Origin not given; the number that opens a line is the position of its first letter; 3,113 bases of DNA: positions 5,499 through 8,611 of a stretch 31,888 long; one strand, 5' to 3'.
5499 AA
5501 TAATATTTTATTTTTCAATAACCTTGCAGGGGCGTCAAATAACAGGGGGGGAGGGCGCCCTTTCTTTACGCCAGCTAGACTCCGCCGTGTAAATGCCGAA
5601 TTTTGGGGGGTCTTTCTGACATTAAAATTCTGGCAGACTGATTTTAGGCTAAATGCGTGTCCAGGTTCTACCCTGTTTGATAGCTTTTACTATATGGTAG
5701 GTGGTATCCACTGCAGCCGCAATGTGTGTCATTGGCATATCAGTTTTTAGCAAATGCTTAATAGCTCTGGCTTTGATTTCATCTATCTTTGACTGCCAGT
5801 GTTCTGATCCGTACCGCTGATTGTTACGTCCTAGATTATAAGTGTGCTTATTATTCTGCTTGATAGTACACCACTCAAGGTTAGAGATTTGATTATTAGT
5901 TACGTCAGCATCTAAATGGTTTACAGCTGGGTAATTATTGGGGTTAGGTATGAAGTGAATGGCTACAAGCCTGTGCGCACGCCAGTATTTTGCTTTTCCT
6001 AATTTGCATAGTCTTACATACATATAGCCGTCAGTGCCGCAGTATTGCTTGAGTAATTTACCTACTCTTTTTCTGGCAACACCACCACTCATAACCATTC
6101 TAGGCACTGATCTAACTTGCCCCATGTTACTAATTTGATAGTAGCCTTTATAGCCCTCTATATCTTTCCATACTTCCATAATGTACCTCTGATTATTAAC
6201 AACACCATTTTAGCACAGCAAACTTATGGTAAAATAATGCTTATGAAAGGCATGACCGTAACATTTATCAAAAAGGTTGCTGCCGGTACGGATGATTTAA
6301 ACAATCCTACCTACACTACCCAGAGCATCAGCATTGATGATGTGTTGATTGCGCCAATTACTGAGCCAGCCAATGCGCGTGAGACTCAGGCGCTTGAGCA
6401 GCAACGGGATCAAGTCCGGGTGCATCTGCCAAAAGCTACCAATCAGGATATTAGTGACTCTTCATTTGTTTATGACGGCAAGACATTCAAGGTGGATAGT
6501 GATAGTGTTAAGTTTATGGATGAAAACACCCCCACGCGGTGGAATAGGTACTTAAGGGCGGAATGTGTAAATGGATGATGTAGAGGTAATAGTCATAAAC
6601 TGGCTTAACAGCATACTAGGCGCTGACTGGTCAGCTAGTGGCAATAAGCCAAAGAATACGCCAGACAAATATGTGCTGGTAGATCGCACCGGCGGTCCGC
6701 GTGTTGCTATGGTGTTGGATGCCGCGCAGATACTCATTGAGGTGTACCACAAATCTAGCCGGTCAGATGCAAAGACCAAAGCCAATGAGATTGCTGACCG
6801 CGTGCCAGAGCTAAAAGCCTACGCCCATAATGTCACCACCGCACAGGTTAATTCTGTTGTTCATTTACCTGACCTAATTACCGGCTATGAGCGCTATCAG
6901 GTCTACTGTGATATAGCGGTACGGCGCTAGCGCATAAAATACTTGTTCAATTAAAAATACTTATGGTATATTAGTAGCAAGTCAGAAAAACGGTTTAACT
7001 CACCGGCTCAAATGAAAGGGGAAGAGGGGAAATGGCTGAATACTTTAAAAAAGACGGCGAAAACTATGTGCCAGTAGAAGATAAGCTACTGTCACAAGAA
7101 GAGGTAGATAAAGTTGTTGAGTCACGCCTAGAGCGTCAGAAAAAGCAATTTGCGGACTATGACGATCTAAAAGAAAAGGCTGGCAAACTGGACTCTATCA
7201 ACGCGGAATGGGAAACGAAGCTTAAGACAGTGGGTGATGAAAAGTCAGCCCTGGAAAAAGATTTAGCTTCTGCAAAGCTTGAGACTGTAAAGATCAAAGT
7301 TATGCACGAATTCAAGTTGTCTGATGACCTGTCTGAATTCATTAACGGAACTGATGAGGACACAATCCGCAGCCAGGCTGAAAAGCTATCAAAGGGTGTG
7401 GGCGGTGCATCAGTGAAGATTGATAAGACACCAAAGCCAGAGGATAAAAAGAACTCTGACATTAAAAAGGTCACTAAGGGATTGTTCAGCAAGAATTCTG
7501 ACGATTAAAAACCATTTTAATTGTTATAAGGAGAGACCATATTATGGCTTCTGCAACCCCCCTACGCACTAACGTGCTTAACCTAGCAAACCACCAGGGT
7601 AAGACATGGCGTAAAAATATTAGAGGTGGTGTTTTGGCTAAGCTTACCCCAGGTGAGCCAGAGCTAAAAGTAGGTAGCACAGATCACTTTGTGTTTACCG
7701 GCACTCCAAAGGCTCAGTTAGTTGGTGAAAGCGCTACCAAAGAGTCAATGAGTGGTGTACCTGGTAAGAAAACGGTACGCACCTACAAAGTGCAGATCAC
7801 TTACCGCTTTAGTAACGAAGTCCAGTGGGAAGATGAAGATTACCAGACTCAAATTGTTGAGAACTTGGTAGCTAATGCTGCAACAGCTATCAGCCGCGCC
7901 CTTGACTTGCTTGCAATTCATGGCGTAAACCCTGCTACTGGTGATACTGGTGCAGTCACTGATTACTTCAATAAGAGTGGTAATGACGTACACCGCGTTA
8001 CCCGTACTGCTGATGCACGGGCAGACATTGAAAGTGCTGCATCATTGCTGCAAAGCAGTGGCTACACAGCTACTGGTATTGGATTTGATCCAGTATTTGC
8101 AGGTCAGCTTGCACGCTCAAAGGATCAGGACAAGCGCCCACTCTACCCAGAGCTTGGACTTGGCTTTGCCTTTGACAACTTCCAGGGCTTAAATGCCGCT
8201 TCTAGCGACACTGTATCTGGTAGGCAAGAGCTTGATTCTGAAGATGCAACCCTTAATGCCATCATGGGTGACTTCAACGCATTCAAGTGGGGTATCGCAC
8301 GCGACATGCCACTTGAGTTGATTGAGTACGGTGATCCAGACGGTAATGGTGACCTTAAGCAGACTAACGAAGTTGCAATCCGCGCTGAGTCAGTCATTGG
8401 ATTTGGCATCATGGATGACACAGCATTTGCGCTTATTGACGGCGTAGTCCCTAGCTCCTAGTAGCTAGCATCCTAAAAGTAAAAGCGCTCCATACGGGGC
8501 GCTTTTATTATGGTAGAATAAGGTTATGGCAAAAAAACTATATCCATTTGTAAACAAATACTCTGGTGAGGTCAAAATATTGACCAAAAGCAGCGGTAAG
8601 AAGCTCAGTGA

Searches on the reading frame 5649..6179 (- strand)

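Call 58: search_protein_families(library=pfam, proteins=[window:5649-6179:-], max_evalue=0.001)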
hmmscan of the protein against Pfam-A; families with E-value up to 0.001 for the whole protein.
window:5649-6179:- (176 aa): 2 families
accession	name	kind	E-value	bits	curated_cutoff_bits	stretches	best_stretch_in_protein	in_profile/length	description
PF07463.16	NUMOD4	-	2.5e-16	60.1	23.4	1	2-57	1-48/49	NUMOD4 motif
PF13392.12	HNH_3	-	1.7e-06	28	24.8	1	68-110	3-45/46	HNH endonuclease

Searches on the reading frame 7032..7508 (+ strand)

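Call 58: search_protein_families(library=pfam, proteins=[window:7032-7508:+], max_evalue=0.001)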
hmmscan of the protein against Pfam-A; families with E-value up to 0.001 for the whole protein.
window:7032-7508:+ (158 aa): 1 family
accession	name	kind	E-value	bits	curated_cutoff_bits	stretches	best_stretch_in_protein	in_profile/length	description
PF14265.11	DUF4355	-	1.2e-05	26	25.4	1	19-123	3-110/124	Capsid assembly scaffolding protein Gp46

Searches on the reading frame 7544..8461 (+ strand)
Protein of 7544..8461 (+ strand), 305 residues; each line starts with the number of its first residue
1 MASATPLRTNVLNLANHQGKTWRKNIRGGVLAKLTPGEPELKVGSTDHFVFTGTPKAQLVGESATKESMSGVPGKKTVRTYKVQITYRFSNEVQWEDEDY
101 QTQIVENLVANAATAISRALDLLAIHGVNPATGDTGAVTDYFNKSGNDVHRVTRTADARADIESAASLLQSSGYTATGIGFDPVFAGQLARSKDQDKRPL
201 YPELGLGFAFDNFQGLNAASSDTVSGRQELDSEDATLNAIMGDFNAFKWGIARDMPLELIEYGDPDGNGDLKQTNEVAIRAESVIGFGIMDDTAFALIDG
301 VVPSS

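Call 58: search_protein_families(library=pfam, proteins=[window:7544-8461:+], max_evalue=0.001)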
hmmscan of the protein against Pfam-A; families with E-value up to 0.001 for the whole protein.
window:7544-8461:+ (305 aa): 1 family
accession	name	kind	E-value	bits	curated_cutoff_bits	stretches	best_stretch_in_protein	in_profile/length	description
PF05065.19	Phage_capsid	-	2.3e-11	44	24.2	1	31-299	23-279/280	Phage capsid family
